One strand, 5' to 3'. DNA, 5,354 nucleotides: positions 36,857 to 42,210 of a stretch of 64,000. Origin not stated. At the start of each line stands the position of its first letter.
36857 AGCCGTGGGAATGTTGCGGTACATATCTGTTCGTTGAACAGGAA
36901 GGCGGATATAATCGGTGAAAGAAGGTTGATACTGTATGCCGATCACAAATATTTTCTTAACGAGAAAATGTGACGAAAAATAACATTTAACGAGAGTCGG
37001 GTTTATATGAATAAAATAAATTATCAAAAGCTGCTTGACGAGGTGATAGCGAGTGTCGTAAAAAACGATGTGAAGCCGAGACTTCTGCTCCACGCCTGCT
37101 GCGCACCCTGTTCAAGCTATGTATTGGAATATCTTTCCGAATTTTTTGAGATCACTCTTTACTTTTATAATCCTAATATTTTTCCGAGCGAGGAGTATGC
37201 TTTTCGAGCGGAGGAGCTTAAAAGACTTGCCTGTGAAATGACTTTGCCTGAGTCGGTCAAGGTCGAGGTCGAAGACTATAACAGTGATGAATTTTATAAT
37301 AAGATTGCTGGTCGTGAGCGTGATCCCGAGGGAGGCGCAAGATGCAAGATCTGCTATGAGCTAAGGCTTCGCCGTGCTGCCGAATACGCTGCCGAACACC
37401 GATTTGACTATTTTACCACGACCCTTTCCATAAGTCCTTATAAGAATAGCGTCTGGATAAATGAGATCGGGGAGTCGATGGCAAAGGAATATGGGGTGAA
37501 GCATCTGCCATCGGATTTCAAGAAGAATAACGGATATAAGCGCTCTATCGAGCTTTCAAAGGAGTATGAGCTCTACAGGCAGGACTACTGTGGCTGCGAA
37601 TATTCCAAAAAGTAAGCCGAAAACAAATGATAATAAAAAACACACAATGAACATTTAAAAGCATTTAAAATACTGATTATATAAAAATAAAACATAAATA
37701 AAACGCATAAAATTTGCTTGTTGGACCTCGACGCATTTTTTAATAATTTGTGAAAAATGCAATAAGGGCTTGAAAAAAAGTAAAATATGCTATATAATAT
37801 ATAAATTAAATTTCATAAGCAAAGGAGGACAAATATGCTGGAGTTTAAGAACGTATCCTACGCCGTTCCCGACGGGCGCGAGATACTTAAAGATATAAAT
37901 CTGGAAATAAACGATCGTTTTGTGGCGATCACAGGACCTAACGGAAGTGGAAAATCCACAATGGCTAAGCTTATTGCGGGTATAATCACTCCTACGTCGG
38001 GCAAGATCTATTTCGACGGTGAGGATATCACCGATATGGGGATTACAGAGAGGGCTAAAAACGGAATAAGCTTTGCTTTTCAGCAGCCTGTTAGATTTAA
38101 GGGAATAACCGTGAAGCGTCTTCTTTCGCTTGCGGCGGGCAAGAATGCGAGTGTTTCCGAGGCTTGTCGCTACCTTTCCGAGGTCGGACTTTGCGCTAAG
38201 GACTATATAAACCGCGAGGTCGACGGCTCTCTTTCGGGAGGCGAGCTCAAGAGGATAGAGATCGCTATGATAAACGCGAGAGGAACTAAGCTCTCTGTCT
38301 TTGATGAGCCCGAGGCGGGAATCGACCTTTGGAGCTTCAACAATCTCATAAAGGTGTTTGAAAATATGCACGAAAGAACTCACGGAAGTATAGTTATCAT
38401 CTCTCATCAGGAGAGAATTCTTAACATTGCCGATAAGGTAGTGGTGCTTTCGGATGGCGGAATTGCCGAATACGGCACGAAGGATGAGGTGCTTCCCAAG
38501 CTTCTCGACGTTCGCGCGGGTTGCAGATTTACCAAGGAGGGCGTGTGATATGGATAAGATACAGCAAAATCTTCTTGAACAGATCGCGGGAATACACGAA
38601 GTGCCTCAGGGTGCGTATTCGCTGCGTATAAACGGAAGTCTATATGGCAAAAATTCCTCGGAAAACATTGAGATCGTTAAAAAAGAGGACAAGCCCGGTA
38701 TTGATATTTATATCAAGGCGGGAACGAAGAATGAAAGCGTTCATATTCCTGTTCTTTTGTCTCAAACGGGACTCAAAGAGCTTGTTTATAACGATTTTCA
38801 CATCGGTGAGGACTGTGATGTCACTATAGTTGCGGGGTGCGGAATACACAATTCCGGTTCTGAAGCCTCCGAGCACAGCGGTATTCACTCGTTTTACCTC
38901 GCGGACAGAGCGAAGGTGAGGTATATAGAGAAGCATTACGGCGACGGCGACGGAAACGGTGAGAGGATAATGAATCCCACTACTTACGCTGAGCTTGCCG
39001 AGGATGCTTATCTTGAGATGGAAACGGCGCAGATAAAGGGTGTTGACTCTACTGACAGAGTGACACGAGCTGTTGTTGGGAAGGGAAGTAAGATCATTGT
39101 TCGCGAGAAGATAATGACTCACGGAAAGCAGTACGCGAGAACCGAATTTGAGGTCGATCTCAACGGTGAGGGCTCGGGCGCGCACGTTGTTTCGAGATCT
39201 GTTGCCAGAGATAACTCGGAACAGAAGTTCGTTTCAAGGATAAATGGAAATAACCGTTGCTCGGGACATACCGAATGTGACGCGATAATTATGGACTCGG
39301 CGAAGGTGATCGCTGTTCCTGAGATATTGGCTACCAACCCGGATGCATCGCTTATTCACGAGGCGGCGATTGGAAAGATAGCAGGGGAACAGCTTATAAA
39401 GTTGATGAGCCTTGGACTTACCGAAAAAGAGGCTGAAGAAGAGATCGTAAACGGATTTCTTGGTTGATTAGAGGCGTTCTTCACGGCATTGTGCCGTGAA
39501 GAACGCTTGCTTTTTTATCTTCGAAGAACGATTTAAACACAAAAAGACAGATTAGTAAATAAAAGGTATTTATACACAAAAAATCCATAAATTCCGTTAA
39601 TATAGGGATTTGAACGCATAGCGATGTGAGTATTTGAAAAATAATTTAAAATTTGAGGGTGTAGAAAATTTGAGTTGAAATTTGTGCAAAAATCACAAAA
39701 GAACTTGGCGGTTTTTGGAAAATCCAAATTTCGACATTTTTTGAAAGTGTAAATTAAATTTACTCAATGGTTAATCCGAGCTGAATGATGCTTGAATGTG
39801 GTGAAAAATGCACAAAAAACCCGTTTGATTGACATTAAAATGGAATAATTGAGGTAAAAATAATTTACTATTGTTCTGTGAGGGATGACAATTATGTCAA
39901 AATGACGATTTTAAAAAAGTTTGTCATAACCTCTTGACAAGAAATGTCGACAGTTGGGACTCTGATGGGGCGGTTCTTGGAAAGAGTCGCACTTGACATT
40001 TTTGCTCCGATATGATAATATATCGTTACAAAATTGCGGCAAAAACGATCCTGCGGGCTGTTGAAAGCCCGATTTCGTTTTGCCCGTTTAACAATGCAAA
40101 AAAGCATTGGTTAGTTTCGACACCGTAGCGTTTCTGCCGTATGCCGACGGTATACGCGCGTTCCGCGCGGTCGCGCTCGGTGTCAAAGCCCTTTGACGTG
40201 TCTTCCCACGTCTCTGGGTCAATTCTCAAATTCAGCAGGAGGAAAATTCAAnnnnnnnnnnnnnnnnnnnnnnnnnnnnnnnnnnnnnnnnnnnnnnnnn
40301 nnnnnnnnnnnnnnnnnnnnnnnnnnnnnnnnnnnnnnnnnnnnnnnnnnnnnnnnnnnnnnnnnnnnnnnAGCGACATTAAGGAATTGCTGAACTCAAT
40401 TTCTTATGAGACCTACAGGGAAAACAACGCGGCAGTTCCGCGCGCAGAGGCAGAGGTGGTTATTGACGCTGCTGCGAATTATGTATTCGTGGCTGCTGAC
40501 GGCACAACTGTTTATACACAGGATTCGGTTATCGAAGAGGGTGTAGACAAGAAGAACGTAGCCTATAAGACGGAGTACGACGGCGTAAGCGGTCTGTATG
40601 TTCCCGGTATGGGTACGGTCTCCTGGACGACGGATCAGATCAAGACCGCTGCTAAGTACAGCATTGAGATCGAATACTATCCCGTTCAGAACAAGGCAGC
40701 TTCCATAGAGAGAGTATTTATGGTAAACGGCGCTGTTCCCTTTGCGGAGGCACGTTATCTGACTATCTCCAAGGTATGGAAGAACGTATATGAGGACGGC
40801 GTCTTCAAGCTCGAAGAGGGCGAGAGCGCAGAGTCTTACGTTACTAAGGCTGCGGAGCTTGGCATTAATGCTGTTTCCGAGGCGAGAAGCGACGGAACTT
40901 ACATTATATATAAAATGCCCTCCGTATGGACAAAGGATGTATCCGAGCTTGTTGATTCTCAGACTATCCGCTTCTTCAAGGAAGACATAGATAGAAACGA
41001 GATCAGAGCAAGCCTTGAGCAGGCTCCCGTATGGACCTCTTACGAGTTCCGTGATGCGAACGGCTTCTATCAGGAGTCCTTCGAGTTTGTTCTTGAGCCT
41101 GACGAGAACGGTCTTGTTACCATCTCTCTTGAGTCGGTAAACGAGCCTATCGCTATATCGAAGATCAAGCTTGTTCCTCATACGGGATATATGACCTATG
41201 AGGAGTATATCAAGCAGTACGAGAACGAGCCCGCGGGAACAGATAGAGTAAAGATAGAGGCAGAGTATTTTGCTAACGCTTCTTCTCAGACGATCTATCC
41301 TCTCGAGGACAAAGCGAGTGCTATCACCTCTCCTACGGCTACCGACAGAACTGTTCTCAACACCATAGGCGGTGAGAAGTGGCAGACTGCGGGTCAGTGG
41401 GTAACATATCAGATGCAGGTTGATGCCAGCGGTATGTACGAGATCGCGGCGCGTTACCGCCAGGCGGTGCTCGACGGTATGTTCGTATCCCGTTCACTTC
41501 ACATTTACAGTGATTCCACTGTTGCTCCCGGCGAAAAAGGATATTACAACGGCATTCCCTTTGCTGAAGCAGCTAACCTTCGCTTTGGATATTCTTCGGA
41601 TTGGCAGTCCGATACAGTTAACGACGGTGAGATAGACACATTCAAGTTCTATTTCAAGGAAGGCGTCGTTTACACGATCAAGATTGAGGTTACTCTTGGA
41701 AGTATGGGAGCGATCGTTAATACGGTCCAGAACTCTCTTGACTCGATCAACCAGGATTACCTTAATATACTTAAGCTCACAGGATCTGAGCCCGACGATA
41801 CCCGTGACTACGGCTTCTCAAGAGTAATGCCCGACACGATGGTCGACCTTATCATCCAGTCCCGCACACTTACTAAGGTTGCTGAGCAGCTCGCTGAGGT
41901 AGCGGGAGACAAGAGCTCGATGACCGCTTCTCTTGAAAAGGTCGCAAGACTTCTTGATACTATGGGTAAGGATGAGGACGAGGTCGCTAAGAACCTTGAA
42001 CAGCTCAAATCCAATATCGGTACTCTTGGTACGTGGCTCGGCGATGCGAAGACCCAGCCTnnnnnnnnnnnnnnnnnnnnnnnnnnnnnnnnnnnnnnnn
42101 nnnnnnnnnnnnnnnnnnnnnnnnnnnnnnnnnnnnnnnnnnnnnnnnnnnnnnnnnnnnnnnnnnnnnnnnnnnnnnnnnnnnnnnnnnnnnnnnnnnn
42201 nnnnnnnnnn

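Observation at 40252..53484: Seven-gene cassette: one giant CBM-fused binding protein, two permease pairs, an NHL/TPR/Yip1 membrane protein and a 1196-aa secreted protein, with no ATPase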

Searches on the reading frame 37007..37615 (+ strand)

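Call 8: search_protein_families(library=pfam, proteins=[window:37007-37615:+], max_evalue=0.001)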
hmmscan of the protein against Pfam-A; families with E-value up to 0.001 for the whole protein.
window:37007-37615:+ (202 aa): 1 family
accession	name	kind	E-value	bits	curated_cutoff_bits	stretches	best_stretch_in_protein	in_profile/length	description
PF02677.20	QueH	-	6.2e-71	238.5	23.5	1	26-202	1-174/175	Epoxyqueuosine reductase QueH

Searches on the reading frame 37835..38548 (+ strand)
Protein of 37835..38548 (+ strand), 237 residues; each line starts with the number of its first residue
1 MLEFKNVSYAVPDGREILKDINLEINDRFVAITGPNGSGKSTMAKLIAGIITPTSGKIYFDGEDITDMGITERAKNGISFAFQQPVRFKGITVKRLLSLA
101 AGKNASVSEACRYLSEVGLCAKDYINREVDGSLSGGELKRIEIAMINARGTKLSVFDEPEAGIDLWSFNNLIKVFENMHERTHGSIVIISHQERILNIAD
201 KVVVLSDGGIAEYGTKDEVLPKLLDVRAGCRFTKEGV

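Call 8: search_protein_families(library=pfam, proteins=[window:37835-38548:+], max_evalue=0.001)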
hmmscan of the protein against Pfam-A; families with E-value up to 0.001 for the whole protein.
window:37835-38548:+ (237 aa): 5 families
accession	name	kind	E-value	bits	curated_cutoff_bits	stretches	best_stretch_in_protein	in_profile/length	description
PF00005.33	ABC_tran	-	1.1e-25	91.3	25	1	18-160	1-136/137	ABC transporter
PF02463.25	SMC_N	-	7.4e-11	42.3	40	2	102-204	115-210/220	RecF/RecN/SMC N terminal domain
PF13304.12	AAA_21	-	3.9e-07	30.9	27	0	29-50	1-22/304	AAA domain, putative AbiEii toxin, Type IV TA system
PF13476.12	AAA_23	-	1.3e-05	26.3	27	1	19-81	11-66/201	AAA domain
PF13555.12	AAA_29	-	0.00022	21.4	27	1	22-55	18-50/61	P-loop containing region of AAA domain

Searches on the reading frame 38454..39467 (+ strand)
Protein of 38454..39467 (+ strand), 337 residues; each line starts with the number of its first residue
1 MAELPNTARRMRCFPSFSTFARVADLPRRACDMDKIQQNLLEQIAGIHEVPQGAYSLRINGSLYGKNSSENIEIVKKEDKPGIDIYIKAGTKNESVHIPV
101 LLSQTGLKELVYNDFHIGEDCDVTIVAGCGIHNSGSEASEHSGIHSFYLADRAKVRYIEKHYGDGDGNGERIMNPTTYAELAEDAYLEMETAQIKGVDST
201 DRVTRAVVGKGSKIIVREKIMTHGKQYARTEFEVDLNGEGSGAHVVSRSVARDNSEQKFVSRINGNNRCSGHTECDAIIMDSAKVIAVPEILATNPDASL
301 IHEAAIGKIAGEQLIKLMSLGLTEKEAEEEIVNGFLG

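Call 8: search_protein_families(library=pfam, proteins=[window:38454-39467:+], max_evalue=0.001)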
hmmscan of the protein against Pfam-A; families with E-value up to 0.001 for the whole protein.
window:38454-39467:+ (337 aa): 1 family
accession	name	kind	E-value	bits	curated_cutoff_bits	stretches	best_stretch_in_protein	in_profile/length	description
PF01458.23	SUFBD_core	-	4.5e-24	85.6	27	1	116-335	17-232/232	SUF system FeS cluster assembly, SufBD core domain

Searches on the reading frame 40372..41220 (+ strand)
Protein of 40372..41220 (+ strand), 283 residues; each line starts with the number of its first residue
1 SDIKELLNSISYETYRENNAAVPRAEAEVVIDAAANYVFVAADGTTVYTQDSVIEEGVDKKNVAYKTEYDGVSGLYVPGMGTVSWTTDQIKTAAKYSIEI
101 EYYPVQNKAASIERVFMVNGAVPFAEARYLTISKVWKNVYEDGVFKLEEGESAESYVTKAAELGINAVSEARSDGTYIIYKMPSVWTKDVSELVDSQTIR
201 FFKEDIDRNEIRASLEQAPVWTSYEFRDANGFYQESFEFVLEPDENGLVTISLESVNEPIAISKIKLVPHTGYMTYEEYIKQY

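Call 49: search_protein_families(library=pfam, proteins=[window:40372-41220:+], max_evalue=1)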
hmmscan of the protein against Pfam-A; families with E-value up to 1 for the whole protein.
window:40372-41220:+ (283 aa): 0 families

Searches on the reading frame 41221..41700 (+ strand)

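Call 49: search_protein_families(library=pfam, proteins=[window:41221-41700:+], max_evalue=1)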
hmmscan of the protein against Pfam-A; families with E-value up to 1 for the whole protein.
window:41221-41700:+ (160 aa): 2 families
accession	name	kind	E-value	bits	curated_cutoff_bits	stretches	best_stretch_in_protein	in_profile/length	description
PF07396.17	Porin_O_P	-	0.0078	15.9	20.9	1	12-86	243-312/370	Phosphate-selective porin O and P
PF16990.11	CBM_35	-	0.093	13.5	28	1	43-79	19-56/121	Carbohydrate binding module (family 35)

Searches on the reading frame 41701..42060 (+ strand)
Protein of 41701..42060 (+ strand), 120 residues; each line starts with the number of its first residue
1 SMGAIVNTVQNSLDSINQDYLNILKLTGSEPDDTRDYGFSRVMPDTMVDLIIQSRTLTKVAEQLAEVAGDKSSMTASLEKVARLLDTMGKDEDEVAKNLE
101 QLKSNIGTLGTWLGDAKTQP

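Call 49: search_protein_families(library=pfam, proteins=[window:41701-42060:+], max_evalue=1)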
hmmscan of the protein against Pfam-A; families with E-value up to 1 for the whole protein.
window:41701-42060:+ (120 aa): 4 families
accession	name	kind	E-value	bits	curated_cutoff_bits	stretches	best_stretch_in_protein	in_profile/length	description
PF24164.1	TMP_N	-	0.022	15.6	27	1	55-107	23-75/82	Tape measure protein N-terminal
PF07889.17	DUF1664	-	0.077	13.5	34.6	1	57-109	68-120/124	Protein of unknown function (DUF1664)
PF06419.17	COG6_N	-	0.091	13.3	27.4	1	57-105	35-83/114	Conserved oligomeric complex COG6, N-terminal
PF08317.16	Spc7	-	0.26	11.1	34.5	1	58-104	143-189/196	Spc7 kinetochore protein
